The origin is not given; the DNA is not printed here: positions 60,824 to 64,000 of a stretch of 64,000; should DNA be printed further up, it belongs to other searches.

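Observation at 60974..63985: Covalently duplicated PilB/GspE-type secretion ATPase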

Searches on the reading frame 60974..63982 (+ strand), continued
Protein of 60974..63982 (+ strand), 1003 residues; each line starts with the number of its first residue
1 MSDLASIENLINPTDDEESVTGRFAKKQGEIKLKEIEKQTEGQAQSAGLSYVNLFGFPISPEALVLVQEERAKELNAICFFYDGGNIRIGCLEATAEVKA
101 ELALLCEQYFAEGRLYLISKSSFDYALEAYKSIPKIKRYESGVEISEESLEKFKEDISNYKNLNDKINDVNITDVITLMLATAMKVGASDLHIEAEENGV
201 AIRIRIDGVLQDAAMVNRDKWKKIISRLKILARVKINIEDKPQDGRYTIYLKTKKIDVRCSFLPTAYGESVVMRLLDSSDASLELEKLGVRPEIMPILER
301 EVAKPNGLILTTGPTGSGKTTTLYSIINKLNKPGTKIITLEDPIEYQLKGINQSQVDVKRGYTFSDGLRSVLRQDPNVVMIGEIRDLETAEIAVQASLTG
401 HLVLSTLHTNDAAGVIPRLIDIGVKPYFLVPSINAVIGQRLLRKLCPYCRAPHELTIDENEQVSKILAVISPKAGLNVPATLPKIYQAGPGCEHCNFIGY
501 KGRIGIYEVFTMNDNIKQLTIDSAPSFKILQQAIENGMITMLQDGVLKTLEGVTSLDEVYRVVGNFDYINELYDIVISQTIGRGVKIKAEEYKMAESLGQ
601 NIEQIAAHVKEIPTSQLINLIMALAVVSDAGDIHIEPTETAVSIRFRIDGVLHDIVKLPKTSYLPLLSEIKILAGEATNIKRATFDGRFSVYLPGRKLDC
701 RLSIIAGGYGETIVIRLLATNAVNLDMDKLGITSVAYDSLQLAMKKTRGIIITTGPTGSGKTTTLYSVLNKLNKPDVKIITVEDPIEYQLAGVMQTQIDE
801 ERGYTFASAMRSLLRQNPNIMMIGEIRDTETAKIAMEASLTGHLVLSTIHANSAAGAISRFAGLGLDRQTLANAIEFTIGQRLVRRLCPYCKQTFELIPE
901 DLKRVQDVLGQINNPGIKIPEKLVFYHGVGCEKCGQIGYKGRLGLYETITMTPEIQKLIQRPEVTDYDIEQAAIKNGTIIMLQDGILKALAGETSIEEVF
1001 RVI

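Call 12: find_encoding_contigs(protein=P0001, flank=10000, max_places=3)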
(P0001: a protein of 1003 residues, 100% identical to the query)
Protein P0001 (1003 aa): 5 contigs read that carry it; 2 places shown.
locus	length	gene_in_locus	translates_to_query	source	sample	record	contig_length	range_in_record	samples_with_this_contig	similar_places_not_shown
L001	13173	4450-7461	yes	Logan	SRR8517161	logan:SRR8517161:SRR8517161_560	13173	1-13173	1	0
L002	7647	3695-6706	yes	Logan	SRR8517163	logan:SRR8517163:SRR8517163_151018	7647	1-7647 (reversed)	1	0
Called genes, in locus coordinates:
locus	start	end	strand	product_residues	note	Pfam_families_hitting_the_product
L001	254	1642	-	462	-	PF28494:GlyRS_ins_1 (faint), PF00587:tRNA-synt_2b, PF03129:HGTP_anticodon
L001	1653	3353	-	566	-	PF03485:Arg_tRNA_synt_N (weak), PF00750:tRNA-synt_1d, PF05746:DALR_1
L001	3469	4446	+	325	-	-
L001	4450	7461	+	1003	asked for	PF00437:T2SSE, PF04851:ResIII (faint), PF16796:Microtub_bd (faint), PF00004:AAA (faint), PF00005:ABC_tran (faint), PF01637:ATPase_2 (faint), PF02492:cobW (faint), PF00437:T2SSE, +8 more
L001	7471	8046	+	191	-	PF01997:Translin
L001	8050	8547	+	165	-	PF00149:Metallophos, PF12850:Metallophos_2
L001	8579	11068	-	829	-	PF02463:SMC_N (faint), PF03193:RsgA_GTPase (faint), PF13175:AAA_15 (faint), PF13191:AAA_16 (faint), PF13481:AAA_25 (faint), PF13555:AAA_29 (faint), PF17755:UvrA_DNA-bind, PF00005:ABC_tran (weak), +3 more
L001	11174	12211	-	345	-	PF13091:PLDc_2, PF00614:PLDc (weak), PF13091:PLDc_2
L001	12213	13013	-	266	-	PF01734:Patatin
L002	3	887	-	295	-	?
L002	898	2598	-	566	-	PF03485:Arg_tRNA_synt_N (weak), PF00750:tRNA-synt_1d, PF05746:DALR_1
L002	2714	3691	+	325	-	-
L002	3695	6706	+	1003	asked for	PF00437:T2SSE, PF04851:ResIII (faint), PF16796:Microtub_bd (faint), PF00004:AAA (faint), PF00005:ABC_tran (faint), PF01637:ATPase_2 (faint), PF02492:cobW (faint), PF00437:T2SSE, +8 more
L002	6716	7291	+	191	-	PF01997:Translin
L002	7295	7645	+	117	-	?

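Call 15: find_encoding_contigs(protein=P0110, flank=10000, max_places=1)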
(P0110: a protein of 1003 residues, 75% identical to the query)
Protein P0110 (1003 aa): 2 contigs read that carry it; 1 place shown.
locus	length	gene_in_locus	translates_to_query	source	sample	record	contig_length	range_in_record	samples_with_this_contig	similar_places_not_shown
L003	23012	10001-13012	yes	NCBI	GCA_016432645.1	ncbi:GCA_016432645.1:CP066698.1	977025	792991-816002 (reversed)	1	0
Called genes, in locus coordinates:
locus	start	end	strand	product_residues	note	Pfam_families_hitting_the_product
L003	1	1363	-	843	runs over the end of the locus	PF00521:DNA_topoisoIV, PF03989:DNA_gyraseA_C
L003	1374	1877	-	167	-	-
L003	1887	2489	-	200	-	PF00334:NDK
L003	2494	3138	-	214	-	PF13483:Lactamase_B_3, PF12706:Lactamase_B_2 (weak)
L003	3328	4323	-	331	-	-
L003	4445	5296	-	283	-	PF00753:Lactamase_B, PF23023:Anti-Pycsar_Apyc1 (weak), PF12706:Lactamase_B_2 (weak)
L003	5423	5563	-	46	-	-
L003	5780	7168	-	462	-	PF00587:tRNA-synt_2b, PF03129:HGTP_anticodon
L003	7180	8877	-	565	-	PF03485:Arg_tRNA_synt_N, PF00750:tRNA-synt_1d, PF05746:DALR_1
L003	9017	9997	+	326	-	-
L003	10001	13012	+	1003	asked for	PF05157:MshEN (weak), PF25199:nSTAND_NTPase5 (faint), PF00437:T2SSE, PF16796:Microtub_bd (faint), PF00004:AAA (faint), PF00005:ABC_tran (faint), PF01637:ATPase_2 (faint), PF00437:T2SSE, +10 more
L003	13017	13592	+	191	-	PF01997:Translin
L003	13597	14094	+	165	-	PF00149:Metallophos, PF12850:Metallophos_2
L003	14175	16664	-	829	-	PF00005:ABC_tran (faint), PF02463:SMC_N (faint), PF03193:RsgA_GTPase (faint), PF13191:AAA_16 (faint), PF13401:AAA_22 (faint), PF13476:AAA_23 (faint), PF13481:AAA_25 (faint), PF17755:UvrA_DNA-bind, +4 more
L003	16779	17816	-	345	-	PF13091:PLDc_2, PF00614:PLDc (weak), PF13091:PLDc_2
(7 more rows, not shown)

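Call 16: find_encoding_contigs(protein=P0091, flank=10000, max_places=1)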
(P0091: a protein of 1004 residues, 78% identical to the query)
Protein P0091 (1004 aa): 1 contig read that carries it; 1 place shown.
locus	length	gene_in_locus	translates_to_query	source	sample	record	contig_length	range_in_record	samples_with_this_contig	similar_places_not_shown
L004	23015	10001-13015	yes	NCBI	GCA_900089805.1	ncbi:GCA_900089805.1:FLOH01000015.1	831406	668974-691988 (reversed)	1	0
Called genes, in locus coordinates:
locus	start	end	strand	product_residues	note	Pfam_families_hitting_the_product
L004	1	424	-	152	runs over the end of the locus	-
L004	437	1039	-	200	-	PF00334:NDK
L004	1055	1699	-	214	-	PF13483:Lactamase_B_3, PF12706:Lactamase_B_2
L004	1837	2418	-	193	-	-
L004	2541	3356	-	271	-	PF25281:MBL_MAP1B (weak), PF00753:Lactamase_B, PF23023:Anti-Pycsar_Apyc1 (faint)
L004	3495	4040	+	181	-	-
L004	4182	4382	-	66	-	-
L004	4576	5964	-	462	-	PF28494:GlyRS_ins_1 (faint), PF00587:tRNA-synt_2b, PF03129:HGTP_anticodon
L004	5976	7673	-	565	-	PF03485:Arg_tRNA_synt_N, PF00750:tRNA-synt_1d, PF05746:DALR_1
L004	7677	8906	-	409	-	PF00579:tRNA-synt_1b, PF22421:SYY_C-terminal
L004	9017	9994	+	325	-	-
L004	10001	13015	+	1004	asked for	PF05157:MshEN (weak), PF01935:DUF87 (faint), PF00437:T2SSE, PF03215:Rad17 (faint), PF04851:ResIII (faint), PF16796:Microtub_bd (faint), PF25199:nSTAND_NTPase5 (faint), PF00437:T2SSE, +11 more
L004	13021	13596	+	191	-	PF01997:Translin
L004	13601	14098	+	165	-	PF00149:Metallophos, PF12850:Metallophos_2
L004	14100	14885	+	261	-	PF00459:Inositol_P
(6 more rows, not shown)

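Call 23: search_protein_representatives(protein=window:60974-63982:+)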
Query: 1003 residues. Proteins with E-value up to 0.001 (for the whole library): 57054; up to 1e-10: 36064; up to 1e-30: 15839. The best 150 are listed.
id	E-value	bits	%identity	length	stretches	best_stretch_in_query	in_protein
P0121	0.0e+00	1456.4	64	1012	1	15-1003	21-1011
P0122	0.0e+00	1049.0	43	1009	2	29-903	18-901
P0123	4.0e-285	964.8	47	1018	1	32-1002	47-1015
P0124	1.0e-250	850.9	43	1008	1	36-1002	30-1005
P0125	1.6e-245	833.7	44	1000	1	26-1003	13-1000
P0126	1.4e-236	804.1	41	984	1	36-994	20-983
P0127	4.5e-233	792.5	40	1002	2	34-718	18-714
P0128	1.2e-225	767.9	40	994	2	36-565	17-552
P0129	2.6e-222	756.9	41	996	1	26-1003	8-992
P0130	4.5e-222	756.1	42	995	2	25-567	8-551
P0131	2.4e-213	727.3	41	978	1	40-992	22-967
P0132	3.2e-210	716.9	39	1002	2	23-895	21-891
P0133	1.8e-207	707.8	39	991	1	41-1003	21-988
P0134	6.2e-171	586.9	43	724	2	602-1002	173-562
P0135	1.2e-168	579.3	46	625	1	137-733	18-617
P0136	1.2e-162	559.5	36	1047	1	164-1003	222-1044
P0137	8.8e-161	553.3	39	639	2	605-1003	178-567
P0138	2.8e-158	545.0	64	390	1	619-1002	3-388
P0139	2.7e-155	535.1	47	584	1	12-563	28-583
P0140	1.4e-153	529.5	43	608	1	399-1002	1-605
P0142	2.3e-147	508.9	46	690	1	23-563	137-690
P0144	5.0e-144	497.8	46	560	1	37-562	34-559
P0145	1.6e-142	492.8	45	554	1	36-565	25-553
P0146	1.7e-142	492.8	45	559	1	24-564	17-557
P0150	6.4e-137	474.3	42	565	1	22-565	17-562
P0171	1.3e-123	430.2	42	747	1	23-567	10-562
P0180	2.4e-121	422.8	42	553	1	37-564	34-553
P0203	4.9e-116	405.2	40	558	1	31-565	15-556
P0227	1.5e-113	397.0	45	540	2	251-563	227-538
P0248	1.1e-111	390.8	41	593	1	23-563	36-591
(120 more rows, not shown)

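Call 24: list_cluster_members(proteins=[P0121, P0122, P0123, P0124, P0125, P0126, P0127, P0129, P0133, P0136])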
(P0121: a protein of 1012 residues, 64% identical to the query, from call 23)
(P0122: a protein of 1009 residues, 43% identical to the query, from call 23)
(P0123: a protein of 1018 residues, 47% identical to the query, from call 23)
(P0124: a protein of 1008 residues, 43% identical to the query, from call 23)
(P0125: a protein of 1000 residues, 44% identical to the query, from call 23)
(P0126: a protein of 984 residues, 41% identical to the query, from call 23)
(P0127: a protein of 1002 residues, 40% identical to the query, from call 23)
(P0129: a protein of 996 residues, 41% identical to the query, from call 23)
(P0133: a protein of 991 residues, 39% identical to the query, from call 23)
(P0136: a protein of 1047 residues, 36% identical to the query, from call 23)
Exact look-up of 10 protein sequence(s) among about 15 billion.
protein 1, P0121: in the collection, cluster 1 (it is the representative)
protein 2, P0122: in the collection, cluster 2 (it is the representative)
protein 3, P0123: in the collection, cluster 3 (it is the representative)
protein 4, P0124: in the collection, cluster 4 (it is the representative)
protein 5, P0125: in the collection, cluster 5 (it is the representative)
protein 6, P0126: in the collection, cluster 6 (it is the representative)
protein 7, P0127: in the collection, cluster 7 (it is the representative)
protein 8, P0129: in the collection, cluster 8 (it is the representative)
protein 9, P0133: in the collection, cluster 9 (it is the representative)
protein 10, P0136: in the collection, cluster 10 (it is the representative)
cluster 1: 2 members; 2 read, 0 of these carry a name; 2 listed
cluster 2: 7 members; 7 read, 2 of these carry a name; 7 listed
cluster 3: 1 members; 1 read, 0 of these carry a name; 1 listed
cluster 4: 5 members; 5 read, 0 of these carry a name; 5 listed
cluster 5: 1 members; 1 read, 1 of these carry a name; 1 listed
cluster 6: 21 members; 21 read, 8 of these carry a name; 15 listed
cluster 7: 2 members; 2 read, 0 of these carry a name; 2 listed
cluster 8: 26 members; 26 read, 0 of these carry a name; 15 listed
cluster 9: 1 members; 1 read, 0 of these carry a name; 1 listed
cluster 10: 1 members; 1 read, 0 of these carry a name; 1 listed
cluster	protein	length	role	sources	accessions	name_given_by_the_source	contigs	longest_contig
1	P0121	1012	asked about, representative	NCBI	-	-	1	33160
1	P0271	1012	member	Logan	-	-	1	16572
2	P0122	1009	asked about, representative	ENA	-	-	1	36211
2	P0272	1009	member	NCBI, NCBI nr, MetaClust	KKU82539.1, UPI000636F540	MAG: General secretory pathway protein E [Parcubacteria group bacterium GW2011_GWA2_47_8] | status=active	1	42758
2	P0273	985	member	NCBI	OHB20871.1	MAG: hypothetical protein A2666_04455, partial [Parcubacteria group bacterium ...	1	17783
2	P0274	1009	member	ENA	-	-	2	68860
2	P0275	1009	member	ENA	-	-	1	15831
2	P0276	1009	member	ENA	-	-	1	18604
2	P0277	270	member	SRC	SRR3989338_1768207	-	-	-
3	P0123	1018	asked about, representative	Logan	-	-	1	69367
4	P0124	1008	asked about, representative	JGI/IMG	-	-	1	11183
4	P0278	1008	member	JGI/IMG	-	-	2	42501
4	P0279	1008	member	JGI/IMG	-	-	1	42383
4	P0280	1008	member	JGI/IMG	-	-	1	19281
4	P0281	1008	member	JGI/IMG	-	-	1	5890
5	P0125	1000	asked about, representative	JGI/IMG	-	type II secretory ATPase GspE/PulE/Tfp pilus assembly ATPase PilB-like protein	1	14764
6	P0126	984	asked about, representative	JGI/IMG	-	type II secretory ATPase GspE/PulE/Tfp pilus assembly ATPase PilB-like protein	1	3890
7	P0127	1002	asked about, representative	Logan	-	-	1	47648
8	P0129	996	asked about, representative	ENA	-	-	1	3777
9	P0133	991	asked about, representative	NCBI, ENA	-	-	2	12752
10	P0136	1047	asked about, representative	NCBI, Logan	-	-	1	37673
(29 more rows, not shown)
